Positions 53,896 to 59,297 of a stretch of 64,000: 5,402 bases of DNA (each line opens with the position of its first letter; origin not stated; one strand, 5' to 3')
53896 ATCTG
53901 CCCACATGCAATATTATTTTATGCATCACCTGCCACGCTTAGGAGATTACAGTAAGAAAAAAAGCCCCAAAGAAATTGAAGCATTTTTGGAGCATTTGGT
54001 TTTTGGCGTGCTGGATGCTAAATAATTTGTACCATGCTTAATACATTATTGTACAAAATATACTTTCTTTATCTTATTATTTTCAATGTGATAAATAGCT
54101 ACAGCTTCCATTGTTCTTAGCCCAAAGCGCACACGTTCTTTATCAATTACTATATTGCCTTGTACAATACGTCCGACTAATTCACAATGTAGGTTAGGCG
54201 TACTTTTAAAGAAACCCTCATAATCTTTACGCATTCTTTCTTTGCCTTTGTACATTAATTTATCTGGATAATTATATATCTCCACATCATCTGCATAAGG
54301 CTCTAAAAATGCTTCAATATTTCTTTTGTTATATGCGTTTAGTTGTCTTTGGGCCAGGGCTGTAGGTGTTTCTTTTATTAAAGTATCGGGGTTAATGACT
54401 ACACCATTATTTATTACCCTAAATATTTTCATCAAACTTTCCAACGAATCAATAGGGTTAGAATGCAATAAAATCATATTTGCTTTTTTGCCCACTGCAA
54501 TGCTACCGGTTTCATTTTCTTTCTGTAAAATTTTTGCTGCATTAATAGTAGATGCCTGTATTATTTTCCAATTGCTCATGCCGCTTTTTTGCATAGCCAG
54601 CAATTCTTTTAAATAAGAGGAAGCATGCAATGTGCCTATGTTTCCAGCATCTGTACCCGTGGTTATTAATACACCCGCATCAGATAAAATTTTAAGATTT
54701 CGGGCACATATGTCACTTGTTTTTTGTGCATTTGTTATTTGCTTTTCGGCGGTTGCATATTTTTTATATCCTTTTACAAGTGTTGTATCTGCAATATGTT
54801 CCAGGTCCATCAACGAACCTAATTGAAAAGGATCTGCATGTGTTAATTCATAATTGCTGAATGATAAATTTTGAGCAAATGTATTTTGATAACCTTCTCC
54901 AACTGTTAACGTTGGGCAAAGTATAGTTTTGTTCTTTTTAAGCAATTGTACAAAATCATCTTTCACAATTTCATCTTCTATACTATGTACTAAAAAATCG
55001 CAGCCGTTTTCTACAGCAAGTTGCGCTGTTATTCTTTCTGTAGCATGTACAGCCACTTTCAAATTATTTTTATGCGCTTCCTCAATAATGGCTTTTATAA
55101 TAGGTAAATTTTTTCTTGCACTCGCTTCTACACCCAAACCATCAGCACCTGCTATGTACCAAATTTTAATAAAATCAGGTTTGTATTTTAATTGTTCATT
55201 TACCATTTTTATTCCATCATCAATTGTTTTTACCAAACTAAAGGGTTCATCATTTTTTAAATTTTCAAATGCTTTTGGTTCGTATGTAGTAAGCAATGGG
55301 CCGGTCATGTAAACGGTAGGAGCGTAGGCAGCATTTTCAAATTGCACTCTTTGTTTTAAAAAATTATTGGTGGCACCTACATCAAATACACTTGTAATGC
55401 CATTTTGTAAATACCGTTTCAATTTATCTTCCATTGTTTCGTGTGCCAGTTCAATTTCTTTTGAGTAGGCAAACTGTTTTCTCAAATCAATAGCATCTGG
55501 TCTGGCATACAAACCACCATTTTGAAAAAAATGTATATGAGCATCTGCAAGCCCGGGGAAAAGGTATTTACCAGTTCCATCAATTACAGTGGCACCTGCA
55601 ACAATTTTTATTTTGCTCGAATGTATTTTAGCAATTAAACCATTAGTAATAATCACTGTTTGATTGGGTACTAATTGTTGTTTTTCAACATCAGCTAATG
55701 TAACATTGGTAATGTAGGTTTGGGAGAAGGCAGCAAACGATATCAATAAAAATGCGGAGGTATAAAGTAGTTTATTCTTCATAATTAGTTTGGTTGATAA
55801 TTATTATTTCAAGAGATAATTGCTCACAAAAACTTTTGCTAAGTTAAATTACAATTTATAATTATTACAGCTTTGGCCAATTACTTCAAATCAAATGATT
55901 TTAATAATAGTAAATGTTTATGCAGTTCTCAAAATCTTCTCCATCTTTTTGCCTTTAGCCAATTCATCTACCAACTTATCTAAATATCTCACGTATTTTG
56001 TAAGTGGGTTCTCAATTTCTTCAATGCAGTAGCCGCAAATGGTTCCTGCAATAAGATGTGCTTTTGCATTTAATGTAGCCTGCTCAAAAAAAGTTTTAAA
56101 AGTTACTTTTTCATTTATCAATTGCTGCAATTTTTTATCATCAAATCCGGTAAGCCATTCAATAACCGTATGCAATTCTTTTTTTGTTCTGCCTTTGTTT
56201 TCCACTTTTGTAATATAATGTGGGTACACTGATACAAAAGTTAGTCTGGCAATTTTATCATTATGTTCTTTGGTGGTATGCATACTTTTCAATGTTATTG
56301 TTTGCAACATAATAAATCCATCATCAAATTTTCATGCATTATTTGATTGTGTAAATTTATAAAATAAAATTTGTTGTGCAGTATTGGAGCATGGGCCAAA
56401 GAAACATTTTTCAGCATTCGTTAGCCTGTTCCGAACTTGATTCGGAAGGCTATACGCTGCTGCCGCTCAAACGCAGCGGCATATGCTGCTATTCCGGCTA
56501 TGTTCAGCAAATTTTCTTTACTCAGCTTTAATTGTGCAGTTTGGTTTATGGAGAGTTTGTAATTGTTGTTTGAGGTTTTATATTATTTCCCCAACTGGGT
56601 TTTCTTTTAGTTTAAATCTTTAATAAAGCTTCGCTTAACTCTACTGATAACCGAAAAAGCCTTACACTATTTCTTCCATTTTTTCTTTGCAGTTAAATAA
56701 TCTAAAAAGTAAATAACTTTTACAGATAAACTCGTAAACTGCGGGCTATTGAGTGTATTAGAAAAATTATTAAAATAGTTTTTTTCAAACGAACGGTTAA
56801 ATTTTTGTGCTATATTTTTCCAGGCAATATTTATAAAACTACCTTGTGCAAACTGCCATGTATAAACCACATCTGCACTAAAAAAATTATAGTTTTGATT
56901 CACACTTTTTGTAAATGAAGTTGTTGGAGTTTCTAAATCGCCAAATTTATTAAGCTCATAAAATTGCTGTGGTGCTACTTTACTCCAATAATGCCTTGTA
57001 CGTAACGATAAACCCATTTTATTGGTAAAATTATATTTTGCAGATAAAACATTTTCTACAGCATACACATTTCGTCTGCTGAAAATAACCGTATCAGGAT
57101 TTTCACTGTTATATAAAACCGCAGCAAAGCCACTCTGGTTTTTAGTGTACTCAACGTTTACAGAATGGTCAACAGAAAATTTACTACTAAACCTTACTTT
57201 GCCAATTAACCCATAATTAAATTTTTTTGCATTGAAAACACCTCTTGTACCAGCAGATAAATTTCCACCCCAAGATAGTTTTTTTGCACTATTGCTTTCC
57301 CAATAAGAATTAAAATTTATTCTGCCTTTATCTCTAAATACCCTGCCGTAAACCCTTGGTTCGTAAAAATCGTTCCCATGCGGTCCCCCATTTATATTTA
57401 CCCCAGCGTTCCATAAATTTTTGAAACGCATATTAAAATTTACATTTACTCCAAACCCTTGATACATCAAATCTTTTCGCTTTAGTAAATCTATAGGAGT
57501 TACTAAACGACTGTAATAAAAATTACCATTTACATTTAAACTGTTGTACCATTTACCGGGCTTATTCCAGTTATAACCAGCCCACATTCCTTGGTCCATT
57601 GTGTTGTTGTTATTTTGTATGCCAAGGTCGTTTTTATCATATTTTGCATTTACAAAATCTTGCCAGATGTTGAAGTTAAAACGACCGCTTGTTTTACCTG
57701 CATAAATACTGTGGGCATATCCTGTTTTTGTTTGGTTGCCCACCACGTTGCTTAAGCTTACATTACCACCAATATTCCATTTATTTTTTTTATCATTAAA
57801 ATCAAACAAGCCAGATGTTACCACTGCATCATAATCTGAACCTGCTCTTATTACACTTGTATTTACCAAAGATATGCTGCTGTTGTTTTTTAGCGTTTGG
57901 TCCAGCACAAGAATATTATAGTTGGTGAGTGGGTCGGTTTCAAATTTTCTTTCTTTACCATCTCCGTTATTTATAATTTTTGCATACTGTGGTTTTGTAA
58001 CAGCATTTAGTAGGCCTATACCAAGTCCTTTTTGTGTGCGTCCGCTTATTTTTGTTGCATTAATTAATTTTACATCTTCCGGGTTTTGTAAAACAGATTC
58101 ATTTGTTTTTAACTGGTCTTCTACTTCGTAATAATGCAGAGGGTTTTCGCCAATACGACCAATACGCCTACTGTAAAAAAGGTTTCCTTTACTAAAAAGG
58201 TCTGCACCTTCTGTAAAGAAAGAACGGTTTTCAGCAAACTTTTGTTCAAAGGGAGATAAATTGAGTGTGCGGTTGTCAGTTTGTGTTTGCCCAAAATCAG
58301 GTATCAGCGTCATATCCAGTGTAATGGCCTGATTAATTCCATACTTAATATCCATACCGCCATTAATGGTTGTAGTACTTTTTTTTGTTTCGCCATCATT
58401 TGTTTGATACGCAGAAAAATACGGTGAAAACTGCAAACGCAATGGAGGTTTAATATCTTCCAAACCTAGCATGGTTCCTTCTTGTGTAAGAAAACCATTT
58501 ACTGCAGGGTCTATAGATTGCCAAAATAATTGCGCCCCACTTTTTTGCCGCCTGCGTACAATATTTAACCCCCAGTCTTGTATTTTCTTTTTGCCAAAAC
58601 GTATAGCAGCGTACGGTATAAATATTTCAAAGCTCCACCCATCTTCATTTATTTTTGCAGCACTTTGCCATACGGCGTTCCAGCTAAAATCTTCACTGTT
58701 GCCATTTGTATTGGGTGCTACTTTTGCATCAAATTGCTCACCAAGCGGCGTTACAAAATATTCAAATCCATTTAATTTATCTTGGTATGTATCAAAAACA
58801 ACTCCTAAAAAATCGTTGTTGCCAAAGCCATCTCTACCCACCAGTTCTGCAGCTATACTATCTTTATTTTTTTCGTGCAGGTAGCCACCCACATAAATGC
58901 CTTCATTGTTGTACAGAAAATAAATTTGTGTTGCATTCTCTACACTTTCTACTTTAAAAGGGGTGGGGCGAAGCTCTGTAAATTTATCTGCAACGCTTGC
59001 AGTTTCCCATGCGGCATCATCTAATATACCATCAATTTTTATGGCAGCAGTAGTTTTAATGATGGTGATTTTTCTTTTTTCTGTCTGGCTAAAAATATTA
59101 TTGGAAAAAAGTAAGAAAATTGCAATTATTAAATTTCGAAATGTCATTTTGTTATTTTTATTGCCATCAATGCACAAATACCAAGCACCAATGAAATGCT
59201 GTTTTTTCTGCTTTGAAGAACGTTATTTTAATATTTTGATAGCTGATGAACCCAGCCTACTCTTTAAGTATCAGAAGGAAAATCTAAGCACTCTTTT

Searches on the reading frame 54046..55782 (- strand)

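Call 25: search_protein_families(library=pfam, proteins=[window:54046-55782:-])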
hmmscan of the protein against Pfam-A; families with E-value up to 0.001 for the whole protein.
window:54046-55782:- (578 aa): 4 families
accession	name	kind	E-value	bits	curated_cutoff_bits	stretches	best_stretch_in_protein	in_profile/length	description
PF01979.26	Amidohydro_1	-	6e-26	91.9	25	1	73-458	1-331/345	Amidohydrolase family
PF07969.17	Amidohydro_3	-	5.7e-15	56.2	29.7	1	253-446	268-451/472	Amidohydrolase family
PF12680.13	SnoaL_2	-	1.6e-11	45.2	27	1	478-572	2-100/102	SnoaL-like domain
PF07366.18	SnoaL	-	1.1e-05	25.7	28.4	1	477-544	4-70/126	SnoaL-like polyketide cyclase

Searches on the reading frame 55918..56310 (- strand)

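Call 25: search_protein_families(library=pfam, proteins=[window:55918-56310:-])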
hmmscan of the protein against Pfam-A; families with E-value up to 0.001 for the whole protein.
window:55918-56310:- (130 aa): 1 family
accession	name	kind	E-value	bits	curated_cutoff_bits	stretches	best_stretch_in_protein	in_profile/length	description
PF09966.14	DUF2200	-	6.8e-49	165.1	22.8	1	19-128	1-111/111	Uncharacterized protein conserved in bacteria (DUF2200)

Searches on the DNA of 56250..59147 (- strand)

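Call 7: search_rna_families(source=window, start=56250, end=56750, threshold=evalue, max_evalue=10)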
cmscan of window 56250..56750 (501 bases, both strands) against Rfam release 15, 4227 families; matches with E-value up to 10: 6.
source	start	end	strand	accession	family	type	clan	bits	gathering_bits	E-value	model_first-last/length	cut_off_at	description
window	56640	56724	+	RF03100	RAGATH-27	Gene; sRNA;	-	20.6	76.1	2.3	1-86/86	no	RAGATH-27 RNA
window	56310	56405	+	RF01614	ceN110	Gene; snRNA; snoRNA; HACA-box;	-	18.9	50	1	1-126/126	no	Caenorhabditis snoRNA ceN110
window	56641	56743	-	RF02330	TtnuHACA23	Gene; snRNA; snoRNA; HACA-box;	-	18.6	100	4.6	1-135/135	no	Tetrahymena snoRNA TtnuHACA23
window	56292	56355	+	RF03056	RAGATH-35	Gene; sRNA;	-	17.6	38.9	1.2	1-87/87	no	RAGATH-35 RNA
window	56605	56702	-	RF03531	n00280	Gene; sRNA;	-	17.4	65.2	5.9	1-101/101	no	Clostridioides difficile sRNA included into helicase gene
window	56323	56405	+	RF02109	DLEU2_5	Gene; lncRNA;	-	14.3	40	8.9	1-84/84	no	Deleted in lymphocytic leukemia 2 conserved region 5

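Call 44: search_rna_families(sources=[L122, L125], threshold=evalue, max_evalue=0.1, show_alignments=3)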
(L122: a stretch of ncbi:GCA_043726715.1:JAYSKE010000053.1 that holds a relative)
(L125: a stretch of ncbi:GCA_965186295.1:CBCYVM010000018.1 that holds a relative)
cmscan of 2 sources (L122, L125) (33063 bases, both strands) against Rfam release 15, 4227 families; matches with E-value up to 0.1: 2.
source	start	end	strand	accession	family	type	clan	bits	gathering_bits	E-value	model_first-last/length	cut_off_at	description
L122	3837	3912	+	RF01705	Flavo-1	Gene; sRNA;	-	62.1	42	2e-11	1-76/76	no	Flavo-1 RNA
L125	15655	15726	+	RF01420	snoR113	Gene; snRNA; snoRNA; CD-box;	-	26.9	47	0.081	1-103/103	no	Small nucleolar RNA snoR113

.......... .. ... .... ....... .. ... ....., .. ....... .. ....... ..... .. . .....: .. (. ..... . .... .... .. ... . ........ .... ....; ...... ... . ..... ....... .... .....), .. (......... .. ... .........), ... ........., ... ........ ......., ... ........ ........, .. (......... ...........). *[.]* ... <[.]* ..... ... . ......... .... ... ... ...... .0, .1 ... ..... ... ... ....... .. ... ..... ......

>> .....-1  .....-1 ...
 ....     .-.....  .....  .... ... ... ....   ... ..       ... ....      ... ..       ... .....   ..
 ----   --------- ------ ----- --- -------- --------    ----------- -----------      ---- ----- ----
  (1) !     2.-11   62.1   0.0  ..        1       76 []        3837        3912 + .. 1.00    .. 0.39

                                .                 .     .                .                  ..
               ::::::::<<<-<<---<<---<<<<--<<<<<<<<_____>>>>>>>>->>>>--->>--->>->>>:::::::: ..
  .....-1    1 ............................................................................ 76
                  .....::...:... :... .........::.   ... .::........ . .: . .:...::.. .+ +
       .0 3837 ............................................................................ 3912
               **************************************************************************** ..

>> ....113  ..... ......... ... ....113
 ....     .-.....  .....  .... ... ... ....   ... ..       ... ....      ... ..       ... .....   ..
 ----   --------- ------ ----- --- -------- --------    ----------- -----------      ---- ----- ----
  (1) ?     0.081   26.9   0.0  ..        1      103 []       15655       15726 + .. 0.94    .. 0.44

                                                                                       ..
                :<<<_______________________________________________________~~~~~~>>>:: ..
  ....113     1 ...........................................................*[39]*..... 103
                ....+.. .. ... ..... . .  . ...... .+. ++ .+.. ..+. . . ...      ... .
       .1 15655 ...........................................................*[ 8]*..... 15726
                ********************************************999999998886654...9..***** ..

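Call 65: search_with_rna_model(model_id=R1, sources=[L122, L125, L127, L128], filters=off, max_evalue=1)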
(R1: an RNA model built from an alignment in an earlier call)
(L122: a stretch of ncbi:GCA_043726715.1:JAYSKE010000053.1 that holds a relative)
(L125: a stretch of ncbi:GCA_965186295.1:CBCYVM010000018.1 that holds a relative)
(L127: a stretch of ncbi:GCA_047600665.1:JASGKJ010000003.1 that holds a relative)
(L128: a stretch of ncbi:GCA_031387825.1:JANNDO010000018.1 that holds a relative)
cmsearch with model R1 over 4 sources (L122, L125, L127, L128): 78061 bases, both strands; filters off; matches with E-value up to 1: 3.
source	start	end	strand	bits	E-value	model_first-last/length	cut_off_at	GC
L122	3828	3925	+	48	1.2e-10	1-100/100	no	0.36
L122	7502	7553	+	12.9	0.81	1-100/100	no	0.35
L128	10453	10504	+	12.9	0.83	1-100/100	no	0.42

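Call 66: search_with_rna_model(model_id=R1, sources=[L129, L123, L124, L126], filters=off, max_evalue=1)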
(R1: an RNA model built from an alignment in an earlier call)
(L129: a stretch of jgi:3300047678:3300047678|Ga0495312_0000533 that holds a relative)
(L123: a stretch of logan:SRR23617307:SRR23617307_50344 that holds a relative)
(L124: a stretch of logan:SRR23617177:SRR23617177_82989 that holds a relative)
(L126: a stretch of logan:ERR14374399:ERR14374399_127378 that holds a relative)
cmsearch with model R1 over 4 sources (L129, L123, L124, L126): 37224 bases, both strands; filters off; matches with E-value up to 1: 2.
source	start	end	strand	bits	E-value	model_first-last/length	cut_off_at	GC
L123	3646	3697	+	12.9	0.38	1-100/100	no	0.35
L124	2166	2217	+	12.9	0.38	1-100/100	no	0.35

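Call 72: search_with_rna_model(model_id=R1, sources=[L130, L131, L132], filters=off, max_evalue=1, show_alignments=4)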
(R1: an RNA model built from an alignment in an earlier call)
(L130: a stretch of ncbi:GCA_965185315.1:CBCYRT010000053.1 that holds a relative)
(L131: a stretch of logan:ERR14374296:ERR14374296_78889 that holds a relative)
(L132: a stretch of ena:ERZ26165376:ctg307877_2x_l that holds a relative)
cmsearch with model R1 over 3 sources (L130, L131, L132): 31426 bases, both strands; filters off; matches with E-value up to 1: 4.
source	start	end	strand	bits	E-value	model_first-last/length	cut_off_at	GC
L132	6693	6787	-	36.6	7.6e-08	1-100/100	no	0.43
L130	3506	3592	+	12.9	0.32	1-100/100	no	0.28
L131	3448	3534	+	12.9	0.32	1-100/100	no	0.28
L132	10489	10540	+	11.9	0.63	1-100/100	no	0.38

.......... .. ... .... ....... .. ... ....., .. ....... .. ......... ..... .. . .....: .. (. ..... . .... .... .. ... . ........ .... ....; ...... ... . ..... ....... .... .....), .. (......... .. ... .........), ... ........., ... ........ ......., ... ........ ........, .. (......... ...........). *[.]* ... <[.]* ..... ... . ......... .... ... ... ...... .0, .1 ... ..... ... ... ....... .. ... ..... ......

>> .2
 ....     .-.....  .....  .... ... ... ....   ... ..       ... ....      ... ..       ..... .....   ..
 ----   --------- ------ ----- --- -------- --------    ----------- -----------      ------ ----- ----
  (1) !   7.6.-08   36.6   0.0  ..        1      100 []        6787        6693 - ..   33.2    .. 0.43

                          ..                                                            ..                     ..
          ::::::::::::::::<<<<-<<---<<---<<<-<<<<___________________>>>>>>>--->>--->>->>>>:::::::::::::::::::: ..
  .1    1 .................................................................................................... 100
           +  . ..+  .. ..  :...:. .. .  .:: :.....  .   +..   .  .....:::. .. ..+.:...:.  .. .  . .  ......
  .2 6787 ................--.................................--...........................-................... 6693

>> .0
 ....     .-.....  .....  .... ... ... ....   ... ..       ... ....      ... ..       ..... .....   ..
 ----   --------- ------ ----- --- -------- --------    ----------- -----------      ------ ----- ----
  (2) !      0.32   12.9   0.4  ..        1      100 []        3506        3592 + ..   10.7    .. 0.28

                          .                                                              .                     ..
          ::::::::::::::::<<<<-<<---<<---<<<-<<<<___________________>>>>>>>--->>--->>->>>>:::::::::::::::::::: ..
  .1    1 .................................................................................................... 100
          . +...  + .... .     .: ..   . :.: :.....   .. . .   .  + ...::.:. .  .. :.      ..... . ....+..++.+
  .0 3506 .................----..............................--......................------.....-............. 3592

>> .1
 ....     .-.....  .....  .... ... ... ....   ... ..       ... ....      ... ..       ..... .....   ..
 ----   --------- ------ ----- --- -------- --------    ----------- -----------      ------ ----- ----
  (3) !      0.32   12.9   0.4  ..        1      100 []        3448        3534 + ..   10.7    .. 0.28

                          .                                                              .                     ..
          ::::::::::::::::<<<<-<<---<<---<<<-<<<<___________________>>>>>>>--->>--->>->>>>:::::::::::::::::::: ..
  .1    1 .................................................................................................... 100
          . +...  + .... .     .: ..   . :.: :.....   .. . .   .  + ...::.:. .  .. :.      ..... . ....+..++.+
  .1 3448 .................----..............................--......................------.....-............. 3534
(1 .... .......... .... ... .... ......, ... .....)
